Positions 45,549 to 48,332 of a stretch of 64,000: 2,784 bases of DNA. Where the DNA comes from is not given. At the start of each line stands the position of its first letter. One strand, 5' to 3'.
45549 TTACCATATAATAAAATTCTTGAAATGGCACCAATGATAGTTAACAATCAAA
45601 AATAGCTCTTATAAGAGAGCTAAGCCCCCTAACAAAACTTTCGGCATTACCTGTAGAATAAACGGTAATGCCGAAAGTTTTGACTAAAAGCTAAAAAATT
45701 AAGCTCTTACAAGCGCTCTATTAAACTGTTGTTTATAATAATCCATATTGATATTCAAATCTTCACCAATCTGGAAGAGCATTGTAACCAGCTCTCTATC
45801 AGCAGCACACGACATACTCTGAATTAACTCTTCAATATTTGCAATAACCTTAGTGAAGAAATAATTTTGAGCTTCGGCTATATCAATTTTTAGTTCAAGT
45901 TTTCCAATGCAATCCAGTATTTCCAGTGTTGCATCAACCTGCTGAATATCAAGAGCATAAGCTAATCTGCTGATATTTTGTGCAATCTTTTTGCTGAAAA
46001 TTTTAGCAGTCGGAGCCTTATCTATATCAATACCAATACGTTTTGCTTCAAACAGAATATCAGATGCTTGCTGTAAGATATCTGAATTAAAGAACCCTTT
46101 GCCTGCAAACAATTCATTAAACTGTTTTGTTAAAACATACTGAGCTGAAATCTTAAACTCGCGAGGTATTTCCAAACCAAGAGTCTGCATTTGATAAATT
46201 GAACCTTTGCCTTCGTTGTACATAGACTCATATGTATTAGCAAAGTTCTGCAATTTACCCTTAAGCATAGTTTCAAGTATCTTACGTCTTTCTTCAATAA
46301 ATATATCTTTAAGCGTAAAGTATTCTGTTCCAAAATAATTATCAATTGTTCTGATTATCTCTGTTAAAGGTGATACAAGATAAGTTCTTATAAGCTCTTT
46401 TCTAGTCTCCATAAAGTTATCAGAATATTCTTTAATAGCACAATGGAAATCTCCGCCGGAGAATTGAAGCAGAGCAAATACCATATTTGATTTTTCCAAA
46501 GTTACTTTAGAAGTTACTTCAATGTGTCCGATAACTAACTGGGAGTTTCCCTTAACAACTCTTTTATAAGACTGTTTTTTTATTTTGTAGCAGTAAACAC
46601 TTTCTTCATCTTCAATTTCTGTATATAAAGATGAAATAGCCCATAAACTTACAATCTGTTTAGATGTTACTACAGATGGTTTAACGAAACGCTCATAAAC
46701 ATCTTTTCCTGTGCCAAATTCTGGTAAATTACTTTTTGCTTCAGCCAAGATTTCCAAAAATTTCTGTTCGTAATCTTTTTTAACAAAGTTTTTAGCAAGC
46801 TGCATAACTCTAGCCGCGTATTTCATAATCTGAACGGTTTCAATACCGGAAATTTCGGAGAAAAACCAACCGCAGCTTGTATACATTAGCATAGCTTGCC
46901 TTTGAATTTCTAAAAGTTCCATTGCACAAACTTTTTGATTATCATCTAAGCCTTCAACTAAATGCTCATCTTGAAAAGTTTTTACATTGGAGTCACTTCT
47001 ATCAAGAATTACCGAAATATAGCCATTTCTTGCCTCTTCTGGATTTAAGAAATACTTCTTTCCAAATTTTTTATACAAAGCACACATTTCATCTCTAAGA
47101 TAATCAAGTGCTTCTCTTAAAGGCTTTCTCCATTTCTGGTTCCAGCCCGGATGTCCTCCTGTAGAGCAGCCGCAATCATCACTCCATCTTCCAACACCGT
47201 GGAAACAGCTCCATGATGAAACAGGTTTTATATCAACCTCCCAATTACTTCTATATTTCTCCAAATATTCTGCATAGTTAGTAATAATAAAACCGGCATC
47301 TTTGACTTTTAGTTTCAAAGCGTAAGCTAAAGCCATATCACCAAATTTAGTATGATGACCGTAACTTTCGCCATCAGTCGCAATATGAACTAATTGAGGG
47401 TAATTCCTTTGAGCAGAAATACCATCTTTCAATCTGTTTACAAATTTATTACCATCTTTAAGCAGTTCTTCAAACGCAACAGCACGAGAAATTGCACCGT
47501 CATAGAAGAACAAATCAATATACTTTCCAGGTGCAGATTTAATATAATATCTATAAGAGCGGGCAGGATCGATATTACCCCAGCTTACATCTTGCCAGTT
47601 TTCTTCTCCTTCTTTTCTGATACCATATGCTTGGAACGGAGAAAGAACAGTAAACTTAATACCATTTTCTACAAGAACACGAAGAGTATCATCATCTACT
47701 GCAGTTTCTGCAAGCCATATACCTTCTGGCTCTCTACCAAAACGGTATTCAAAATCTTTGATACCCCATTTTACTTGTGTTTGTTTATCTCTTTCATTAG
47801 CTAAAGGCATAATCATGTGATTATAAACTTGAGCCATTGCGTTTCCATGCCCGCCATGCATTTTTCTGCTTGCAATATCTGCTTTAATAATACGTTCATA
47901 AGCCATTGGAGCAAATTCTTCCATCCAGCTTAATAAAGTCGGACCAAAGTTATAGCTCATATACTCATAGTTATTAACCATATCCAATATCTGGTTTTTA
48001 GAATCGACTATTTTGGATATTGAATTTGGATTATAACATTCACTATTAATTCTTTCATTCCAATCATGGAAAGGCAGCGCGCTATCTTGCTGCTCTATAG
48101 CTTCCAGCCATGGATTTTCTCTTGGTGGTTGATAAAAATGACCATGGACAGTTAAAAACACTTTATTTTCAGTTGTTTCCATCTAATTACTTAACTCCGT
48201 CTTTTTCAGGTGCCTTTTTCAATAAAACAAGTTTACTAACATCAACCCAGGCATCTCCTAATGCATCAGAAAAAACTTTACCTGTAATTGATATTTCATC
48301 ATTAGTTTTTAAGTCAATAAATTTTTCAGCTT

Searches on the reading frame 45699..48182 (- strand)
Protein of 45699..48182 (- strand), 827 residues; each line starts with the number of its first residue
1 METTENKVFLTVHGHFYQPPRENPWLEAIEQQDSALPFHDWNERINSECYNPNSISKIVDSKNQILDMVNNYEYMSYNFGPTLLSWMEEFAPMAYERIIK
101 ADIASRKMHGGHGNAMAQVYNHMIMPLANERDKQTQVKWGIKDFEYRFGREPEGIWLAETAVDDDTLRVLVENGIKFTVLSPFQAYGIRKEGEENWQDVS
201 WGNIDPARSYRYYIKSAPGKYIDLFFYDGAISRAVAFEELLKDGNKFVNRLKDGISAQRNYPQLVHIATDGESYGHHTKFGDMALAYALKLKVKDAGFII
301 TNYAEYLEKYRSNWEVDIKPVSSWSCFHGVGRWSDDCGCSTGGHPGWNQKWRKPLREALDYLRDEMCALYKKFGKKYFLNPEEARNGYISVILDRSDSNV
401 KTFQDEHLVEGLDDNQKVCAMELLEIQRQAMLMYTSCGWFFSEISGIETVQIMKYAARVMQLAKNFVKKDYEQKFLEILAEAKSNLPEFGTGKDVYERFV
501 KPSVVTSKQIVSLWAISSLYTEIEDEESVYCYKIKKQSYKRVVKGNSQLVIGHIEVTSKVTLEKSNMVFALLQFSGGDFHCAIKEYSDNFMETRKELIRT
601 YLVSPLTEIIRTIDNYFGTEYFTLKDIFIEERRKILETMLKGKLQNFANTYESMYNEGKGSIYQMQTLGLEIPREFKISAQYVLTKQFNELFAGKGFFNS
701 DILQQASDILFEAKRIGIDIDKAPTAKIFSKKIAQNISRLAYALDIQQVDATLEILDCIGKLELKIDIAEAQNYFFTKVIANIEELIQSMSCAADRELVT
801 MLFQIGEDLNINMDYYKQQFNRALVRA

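Call 69: search_protein_families(library=pfam, proteins=[window:45699-48182:-], max_evalue=0.00001)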
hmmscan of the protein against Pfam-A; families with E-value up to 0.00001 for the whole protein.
window:45699-48182:- (827 aa): 2 families
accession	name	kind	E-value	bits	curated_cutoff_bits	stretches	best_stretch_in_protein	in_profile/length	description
PF12055.13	DUF3536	-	3.6e-104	348.5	25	1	347-628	1-284/284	Domain of unknown function (DUF3536)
PF03065.20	Glyco_hydro_57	-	8.2e-20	71.7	21.2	1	109-312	99-284/291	Glycosyl hydrolase family 57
